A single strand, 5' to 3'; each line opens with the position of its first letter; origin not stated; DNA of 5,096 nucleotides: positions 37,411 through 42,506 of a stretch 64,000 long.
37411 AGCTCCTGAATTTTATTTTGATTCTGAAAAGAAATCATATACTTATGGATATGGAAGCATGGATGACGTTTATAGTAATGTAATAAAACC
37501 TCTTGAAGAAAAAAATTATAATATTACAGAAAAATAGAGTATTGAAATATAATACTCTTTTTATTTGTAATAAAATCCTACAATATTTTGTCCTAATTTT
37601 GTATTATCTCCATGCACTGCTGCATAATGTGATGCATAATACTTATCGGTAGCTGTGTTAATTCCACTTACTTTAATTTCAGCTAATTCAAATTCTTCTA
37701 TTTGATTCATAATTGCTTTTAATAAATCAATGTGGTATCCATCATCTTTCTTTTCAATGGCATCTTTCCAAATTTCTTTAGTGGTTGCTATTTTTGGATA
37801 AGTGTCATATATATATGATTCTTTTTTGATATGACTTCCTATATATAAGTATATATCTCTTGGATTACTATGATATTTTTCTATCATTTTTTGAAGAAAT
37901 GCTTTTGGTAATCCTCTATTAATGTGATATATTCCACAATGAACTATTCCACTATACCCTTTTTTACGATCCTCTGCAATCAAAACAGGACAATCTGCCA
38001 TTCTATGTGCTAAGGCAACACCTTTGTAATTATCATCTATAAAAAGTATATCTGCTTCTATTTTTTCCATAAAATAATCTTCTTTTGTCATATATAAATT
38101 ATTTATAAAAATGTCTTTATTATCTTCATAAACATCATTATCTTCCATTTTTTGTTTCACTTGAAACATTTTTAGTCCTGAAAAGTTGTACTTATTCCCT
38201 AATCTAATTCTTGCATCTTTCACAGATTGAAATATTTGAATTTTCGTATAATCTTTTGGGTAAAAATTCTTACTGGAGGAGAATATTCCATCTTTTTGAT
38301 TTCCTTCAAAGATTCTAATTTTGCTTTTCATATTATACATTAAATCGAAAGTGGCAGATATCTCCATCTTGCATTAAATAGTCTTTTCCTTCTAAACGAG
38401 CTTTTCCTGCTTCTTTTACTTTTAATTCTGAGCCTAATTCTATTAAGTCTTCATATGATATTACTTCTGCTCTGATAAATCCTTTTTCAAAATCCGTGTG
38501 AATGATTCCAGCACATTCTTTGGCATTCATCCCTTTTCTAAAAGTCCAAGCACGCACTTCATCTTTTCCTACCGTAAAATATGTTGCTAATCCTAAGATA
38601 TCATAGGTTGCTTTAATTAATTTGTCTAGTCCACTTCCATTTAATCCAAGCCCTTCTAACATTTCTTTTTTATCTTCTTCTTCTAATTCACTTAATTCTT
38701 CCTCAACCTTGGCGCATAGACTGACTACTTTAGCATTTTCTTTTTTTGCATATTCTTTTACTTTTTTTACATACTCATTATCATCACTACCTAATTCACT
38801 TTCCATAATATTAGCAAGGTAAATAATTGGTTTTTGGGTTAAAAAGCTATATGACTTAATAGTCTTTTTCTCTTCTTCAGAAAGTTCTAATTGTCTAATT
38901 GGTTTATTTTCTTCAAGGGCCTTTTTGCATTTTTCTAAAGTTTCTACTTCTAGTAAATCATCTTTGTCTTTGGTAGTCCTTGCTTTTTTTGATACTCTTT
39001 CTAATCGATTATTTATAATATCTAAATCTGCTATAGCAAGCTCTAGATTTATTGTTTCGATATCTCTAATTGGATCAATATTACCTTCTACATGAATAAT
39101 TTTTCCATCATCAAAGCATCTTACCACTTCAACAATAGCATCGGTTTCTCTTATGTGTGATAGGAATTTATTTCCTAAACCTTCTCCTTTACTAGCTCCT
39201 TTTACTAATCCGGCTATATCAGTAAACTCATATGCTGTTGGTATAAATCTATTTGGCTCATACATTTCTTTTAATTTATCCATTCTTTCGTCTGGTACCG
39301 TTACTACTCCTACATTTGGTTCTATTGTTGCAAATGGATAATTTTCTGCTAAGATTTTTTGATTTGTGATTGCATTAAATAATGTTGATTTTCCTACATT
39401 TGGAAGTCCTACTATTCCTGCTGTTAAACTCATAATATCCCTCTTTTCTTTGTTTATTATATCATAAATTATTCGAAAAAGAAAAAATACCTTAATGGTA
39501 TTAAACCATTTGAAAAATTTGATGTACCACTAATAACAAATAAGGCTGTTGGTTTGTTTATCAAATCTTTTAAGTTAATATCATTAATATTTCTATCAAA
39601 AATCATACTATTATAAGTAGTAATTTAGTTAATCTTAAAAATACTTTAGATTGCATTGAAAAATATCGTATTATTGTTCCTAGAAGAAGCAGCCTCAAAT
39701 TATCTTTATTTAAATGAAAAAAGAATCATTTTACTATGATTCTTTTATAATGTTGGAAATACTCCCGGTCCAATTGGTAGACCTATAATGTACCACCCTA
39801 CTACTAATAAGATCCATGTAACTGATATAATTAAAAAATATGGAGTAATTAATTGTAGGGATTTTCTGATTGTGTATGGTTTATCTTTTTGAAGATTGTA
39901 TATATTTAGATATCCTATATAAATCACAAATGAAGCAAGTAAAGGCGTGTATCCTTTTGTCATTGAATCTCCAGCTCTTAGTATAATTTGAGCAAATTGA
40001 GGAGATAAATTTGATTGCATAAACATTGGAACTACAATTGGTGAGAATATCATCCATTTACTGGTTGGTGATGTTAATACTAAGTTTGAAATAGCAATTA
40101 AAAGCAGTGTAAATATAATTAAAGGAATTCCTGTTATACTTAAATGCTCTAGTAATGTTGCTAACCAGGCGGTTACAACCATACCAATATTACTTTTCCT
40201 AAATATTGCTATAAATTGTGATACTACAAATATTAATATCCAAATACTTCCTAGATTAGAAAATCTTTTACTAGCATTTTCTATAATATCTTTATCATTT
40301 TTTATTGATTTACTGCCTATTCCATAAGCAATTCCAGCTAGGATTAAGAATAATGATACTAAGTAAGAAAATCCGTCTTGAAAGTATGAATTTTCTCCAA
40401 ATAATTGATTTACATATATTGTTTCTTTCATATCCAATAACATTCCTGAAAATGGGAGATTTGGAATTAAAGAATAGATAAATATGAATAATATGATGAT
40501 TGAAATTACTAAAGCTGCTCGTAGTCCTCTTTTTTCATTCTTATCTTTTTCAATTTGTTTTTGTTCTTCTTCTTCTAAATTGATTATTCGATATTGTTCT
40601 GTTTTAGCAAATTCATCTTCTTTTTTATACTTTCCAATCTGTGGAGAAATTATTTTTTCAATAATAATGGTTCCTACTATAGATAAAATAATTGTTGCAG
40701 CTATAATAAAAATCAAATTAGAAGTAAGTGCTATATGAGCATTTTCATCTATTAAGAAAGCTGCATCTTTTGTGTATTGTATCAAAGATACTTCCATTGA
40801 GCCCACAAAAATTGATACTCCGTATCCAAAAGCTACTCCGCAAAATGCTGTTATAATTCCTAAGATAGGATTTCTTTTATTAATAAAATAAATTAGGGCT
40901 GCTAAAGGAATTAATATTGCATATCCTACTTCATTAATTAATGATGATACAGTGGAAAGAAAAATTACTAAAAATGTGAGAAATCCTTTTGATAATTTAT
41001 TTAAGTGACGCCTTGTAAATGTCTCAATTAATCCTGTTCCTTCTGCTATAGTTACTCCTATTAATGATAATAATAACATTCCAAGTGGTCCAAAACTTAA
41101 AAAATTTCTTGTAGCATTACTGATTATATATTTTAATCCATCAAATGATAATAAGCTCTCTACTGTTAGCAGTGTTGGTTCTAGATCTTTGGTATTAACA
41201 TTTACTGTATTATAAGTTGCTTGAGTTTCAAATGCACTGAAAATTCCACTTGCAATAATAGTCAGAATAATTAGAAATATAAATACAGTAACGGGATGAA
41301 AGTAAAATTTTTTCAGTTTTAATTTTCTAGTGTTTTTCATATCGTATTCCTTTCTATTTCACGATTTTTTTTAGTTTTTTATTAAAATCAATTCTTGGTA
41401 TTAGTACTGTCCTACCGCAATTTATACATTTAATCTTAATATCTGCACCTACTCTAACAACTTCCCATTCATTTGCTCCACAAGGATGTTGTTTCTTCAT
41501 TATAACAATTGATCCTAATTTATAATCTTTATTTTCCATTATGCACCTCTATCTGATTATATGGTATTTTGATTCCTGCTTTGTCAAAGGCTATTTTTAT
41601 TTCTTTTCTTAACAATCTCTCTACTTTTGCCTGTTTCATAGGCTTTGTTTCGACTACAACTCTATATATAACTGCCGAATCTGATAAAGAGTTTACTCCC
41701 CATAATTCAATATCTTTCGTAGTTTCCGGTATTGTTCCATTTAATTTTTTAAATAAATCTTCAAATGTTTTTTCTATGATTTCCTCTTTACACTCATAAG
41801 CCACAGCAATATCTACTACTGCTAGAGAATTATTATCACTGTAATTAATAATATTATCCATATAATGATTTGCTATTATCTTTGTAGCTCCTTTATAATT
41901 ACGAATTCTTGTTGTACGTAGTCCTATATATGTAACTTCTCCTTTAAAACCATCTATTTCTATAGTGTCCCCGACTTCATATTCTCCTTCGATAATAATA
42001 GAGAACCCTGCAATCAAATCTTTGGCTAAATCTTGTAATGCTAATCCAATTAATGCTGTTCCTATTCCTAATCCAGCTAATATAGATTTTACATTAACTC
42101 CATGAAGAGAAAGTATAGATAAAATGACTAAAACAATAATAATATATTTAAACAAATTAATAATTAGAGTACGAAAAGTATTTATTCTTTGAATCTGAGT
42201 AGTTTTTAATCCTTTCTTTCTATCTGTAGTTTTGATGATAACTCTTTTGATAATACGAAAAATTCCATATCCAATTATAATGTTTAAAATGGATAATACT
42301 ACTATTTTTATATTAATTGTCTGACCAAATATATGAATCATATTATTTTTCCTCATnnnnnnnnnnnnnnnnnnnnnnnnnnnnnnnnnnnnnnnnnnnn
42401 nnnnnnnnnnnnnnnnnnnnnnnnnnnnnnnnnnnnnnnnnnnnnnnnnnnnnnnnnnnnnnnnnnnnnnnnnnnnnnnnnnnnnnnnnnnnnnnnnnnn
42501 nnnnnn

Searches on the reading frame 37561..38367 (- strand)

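Call 47: search_protein_families(library=pfam, proteins=[window:37561-38367:-], max_evalue=0.00001)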
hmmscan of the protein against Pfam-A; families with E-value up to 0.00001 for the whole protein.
window:37561-38367:- (268 aa): 1 family
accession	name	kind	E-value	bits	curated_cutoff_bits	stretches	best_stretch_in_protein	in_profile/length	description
PF02578.20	Cu-oxidase_4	-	1.5e-16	61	22.9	1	104-247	77-223/238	Multi-copper polyphenol oxidoreductase laccase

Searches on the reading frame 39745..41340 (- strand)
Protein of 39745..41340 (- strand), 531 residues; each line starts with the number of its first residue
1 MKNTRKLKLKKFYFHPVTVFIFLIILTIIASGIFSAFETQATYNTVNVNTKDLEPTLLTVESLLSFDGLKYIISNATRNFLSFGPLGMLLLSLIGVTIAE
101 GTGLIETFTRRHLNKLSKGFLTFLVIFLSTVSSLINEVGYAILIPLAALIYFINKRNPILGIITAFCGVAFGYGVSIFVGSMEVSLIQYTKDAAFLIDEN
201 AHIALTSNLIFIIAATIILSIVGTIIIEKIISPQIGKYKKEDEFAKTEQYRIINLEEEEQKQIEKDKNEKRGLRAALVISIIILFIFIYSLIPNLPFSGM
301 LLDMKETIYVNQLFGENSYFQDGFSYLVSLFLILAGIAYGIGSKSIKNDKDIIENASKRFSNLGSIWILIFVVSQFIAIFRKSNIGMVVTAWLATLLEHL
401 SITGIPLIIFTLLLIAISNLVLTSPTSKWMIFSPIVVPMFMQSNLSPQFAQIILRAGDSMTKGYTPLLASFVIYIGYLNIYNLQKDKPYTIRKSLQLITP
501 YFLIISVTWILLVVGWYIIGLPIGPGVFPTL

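Call 47: search_protein_families(library=pfam, proteins=[window:39745-41340:-], max_evalue=0.00001)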
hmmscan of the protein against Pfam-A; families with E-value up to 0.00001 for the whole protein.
window:39745-41340:- (531 aa): 1 family
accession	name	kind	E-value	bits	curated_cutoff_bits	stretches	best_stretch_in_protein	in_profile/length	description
PF03806.19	ABG_transport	-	3.6e-106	355.8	27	1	15-527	15-498/502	AbgT putative transporter family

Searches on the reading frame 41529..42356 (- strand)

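Call 47: search_protein_families(library=pfam, proteins=[window:41529-42356:-], max_evalue=0.00001)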
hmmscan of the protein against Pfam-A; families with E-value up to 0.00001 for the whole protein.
window:41529-42356:- (275 aa): 2 families
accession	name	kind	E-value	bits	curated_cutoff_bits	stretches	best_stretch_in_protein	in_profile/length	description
PF00924.24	MS_channel_2nd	-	4.9e-17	62.2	20.2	1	109-173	1-67/68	Mechanosensitive ion channel, beta-domain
PF21088.3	MS_channel_1st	-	2.5e-09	37.4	23.1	1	67-108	1-42/42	Mechanosensitive ion channel, transmembrane helices 2/3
